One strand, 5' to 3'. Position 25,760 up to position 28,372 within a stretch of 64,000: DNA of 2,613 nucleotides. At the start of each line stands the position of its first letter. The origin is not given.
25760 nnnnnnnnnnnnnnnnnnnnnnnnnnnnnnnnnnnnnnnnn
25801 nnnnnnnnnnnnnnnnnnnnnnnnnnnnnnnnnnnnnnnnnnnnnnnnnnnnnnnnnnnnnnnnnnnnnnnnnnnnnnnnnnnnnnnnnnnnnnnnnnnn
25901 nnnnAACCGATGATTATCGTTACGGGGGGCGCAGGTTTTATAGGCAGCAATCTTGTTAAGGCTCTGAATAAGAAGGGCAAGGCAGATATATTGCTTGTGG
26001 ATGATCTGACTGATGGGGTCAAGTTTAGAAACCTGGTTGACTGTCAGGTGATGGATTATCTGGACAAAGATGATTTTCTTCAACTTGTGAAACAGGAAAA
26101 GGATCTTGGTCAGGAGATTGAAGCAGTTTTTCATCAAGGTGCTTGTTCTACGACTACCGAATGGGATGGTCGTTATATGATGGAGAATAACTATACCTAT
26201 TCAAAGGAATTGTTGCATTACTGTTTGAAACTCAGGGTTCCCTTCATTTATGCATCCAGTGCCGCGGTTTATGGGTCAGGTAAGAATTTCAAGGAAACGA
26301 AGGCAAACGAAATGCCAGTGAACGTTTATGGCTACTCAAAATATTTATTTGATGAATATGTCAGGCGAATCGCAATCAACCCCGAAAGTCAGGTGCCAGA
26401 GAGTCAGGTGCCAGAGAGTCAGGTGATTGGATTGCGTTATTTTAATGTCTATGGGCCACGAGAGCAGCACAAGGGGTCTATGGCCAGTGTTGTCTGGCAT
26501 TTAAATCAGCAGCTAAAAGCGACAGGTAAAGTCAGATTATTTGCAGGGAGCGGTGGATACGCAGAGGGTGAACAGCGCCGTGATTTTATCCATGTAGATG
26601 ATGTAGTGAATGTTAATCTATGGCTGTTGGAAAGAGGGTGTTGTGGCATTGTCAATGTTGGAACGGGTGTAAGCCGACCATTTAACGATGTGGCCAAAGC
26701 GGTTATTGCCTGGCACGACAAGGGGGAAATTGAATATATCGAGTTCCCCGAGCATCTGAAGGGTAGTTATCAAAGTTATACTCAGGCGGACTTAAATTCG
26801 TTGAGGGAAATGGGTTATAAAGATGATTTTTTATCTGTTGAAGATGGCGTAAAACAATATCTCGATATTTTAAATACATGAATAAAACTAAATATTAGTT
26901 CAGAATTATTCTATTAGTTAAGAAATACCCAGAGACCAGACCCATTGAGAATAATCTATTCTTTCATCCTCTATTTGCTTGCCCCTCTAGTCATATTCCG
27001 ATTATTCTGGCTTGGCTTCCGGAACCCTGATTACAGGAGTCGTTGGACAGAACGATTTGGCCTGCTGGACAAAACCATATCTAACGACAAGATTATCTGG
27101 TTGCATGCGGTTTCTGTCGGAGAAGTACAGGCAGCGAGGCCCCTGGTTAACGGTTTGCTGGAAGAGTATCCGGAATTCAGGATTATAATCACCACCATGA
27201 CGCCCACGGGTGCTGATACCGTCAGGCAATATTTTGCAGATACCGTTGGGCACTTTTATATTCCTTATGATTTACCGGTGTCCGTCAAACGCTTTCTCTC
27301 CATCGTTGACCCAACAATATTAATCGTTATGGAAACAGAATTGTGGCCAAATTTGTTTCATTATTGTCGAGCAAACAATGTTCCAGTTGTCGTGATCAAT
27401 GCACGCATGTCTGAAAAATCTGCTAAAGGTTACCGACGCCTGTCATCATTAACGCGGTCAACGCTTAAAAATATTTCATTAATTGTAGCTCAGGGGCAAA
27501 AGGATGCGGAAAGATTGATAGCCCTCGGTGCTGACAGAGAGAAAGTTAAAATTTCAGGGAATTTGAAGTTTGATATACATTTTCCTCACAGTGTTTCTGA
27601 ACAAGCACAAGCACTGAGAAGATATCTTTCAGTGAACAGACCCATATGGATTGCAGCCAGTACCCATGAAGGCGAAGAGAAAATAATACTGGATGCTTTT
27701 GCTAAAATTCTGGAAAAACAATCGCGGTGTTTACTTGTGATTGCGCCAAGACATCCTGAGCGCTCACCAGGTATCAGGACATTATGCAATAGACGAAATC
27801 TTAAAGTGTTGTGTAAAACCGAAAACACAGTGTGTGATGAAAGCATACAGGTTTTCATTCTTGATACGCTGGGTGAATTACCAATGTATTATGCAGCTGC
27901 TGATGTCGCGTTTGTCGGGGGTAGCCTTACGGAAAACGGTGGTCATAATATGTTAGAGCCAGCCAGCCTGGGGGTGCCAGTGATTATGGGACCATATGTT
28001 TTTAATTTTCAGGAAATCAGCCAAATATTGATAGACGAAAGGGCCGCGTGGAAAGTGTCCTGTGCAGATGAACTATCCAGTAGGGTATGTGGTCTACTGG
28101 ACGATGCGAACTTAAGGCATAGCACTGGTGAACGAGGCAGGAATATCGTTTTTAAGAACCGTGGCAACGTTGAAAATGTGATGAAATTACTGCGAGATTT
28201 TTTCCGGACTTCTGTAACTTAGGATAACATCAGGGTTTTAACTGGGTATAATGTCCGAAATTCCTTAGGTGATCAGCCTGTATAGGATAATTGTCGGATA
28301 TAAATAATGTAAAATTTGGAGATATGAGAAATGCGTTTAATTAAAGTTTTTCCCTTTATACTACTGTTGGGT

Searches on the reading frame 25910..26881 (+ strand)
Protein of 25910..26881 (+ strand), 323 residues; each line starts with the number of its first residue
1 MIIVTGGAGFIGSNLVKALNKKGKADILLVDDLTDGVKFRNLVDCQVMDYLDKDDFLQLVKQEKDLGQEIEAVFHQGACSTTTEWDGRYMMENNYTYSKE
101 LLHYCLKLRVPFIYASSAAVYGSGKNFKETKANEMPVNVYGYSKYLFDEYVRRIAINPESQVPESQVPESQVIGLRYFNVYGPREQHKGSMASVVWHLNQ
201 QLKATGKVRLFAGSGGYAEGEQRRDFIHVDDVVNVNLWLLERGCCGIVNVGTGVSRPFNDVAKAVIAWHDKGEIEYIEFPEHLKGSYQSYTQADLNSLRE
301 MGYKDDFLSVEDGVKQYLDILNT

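Call 31: search_protein_families(library=pfam, proteins=[window:25910-26881:+], max_evalue=0.00001)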
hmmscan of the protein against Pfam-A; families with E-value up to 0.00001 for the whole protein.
window:25910-26881:+ (323 aa): 5 families
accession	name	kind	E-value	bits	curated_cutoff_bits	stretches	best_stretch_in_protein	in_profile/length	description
PF01370.27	Epimerase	-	3.6e-43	148.1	20.9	1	2-251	1-240/240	NAD dependent epimerase/dehydratase family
PF16363.11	GDP_Man_Dehyd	-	2.1e-16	60.7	27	1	3-263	1-260/332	GDP-mannose 4,6 dehydratase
PF01073.25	3Beta_HSD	-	4.1e-13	49.4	22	1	3-207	1-208/280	3-beta hydroxysteroid dehydrogenase/isomerase family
PF04321.23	RmlD_sub_bind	-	6.1e-08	32.5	27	1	2-153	3-138/287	RmlD substrate binding domain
PF02719.21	Polysacc_synt_2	-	7.1e-06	25.8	20.2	0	2-209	1-193/293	Polysaccharide biosynthesis protein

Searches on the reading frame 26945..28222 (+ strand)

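Call 31: search_protein_families(library=pfam, proteins=[window:26945-28222:+], max_evalue=0.00001)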
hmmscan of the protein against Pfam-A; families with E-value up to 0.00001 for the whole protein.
window:26945-28222:+ (425 aa): 2 families
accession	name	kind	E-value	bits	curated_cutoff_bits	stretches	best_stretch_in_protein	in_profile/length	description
PF04413.22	Glycos_transf_N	-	1.8e-70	236.6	23.9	1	33-211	2-179/179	3-Deoxy-D-manno-octulosonic-acid transferase (kdotransferase)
PF00534.26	Glycos_transf_1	-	1.2e-07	31.9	26.4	1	247-400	32-171/172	Glycosyl transferases group 1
